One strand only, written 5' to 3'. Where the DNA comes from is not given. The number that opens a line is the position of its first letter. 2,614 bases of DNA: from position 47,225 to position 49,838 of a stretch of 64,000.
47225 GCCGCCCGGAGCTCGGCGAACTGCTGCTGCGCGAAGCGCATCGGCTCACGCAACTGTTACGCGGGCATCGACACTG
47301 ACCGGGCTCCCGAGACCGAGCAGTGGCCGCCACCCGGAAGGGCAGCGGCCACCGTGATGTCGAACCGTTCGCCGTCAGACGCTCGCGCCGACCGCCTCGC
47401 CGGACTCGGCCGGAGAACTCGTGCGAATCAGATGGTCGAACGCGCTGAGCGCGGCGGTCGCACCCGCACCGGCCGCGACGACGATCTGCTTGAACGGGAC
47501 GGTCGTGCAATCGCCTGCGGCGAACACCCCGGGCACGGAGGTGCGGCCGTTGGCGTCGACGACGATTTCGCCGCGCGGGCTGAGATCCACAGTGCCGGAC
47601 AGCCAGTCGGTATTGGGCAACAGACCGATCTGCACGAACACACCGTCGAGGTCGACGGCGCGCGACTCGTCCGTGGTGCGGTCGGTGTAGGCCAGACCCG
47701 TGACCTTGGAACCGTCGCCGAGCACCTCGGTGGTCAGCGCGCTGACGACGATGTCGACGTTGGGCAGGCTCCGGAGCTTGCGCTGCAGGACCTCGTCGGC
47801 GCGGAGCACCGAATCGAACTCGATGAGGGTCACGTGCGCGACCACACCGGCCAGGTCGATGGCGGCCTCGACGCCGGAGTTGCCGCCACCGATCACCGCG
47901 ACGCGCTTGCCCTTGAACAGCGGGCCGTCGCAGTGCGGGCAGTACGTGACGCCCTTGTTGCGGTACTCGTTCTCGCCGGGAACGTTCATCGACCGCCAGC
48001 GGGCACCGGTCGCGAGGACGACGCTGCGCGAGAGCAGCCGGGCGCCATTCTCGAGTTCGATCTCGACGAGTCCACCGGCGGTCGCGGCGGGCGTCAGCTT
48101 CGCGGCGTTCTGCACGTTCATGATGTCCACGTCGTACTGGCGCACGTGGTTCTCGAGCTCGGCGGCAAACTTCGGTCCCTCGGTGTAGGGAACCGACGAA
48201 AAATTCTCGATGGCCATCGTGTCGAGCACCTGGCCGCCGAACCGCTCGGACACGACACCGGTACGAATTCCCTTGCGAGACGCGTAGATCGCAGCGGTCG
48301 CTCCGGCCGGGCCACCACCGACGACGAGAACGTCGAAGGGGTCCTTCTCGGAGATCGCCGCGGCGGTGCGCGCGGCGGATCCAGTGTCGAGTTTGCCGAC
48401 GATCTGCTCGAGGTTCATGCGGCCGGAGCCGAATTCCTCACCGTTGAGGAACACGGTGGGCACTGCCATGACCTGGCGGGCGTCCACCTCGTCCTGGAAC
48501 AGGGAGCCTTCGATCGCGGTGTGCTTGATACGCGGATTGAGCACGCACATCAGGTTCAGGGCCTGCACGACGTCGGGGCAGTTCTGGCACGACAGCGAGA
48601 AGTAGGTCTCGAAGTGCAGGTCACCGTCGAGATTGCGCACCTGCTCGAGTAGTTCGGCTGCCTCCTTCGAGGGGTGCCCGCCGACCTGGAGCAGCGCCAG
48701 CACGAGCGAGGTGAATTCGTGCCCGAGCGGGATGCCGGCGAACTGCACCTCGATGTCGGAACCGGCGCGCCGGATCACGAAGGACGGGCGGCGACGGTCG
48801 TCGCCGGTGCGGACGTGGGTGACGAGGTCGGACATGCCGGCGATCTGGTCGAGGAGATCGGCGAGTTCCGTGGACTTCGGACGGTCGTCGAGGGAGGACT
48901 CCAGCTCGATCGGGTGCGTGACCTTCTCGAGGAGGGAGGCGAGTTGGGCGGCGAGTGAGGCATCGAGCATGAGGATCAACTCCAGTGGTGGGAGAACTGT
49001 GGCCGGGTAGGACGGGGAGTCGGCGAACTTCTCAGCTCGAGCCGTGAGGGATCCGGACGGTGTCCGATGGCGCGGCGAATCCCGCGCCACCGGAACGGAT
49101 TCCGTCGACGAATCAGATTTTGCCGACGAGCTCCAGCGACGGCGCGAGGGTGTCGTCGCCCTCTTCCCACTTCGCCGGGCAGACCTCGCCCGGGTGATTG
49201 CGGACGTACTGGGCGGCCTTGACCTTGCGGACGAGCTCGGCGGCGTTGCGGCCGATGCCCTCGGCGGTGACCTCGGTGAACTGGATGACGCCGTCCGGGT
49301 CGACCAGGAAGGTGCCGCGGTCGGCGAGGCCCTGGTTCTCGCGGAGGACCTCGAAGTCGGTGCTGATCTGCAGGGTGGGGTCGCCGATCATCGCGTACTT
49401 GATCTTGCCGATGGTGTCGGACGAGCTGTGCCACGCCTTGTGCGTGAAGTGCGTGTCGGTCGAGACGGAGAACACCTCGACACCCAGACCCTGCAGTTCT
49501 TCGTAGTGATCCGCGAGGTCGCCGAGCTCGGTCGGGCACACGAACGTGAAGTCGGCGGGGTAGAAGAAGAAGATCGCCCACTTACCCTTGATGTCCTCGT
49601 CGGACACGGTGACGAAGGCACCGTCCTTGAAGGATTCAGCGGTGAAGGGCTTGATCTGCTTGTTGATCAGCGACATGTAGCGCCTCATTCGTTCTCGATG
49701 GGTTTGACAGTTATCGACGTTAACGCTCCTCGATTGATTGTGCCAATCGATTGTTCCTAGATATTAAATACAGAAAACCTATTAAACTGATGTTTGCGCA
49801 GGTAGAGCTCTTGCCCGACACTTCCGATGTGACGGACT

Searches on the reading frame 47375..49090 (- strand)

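Call 23: search_protein_families(library=pfam, proteins=[window:47375-49090:-], max_evalue=0.001)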
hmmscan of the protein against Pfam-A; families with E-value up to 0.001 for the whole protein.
window:47375-49090:- (571 aa): 12 families
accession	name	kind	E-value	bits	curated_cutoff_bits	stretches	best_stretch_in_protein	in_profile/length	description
PF07992.20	Pyr_redox_2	-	2.2e-51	175.5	26.1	1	252-543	1-291/291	Pyridine nucleotide-disulphide oxidoreductase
PF13738.12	Pyr_redox_3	-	4.5e-18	66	30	1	300-526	75-305/305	Pyridine nucleotide-disulphide oxidoreductase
PF00070.33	Pyr_redox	-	2.2e-13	50.9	22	1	396-468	1-79/82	Pyridine nucleotide-disulphide oxidoreductase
PF01134.28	GIDA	-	1.8e-11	44.2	22.1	1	253-329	1-69/391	Glucose inhibited division protein A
PF13192.12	Thioredoxin_3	-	1.9e-09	37.8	24.8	1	164-233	6-73/76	Thioredoxin domain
PF12831.13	FAD_oxidored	-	1.7e-08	34.6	27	1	253-283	1-31/416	FAD dependent oxidoreductase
PF00890.30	FAD_binding_2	-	6.4e-08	32.6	20.4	1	253-284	1-32/414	FAD binding domain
PF03486.20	HI0933_like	-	8.4e-06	25.8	50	0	253-280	2-29/244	HI0933-like protein Rossmann domain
PF01262.27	AlaDh_PNT_C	-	6.5e-05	22.9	23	0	243-327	20-101/214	Alanine dehydrogenase/PNT, C-terminal domain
PF01494.25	FAD_binding_3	-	0.00037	20.3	22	0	253-282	3-32/349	FAD binding domain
PF13241.12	NAD_binding_7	-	0.00055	20.9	22.1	0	392-427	5-40/104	Putative NAD(P)-binding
PF01946.23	Thi4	-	0.00055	19.7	26.2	0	252-284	18-51/235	Thi4 family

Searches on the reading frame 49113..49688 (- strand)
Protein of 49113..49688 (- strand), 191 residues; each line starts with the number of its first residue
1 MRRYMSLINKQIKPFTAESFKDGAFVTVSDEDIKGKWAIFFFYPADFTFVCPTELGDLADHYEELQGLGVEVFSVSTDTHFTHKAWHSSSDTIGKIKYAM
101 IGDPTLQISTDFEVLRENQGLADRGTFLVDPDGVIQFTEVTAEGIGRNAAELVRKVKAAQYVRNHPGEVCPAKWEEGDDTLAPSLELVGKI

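Call 23: search_protein_families(library=pfam, proteins=[window:49113-49688:-], max_evalue=0.001)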
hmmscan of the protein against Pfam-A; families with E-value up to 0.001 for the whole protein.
window:49113-49688:- (191 aa): 3 families
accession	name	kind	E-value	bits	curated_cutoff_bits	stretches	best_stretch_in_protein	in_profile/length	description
PF00578.27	AhpC-TSA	-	7.2e-35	120.1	26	1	9-137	2-123/124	AhpC/TSA family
PF08534.16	Redoxin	-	3.2e-10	40.4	26.6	1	13-144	7-137/148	Redoxin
PF10417.14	1-cysPrx_C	-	3.2e-07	30.6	21.1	1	158-186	1-32/41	C-terminal domain of 1-Cys peroxiredoxin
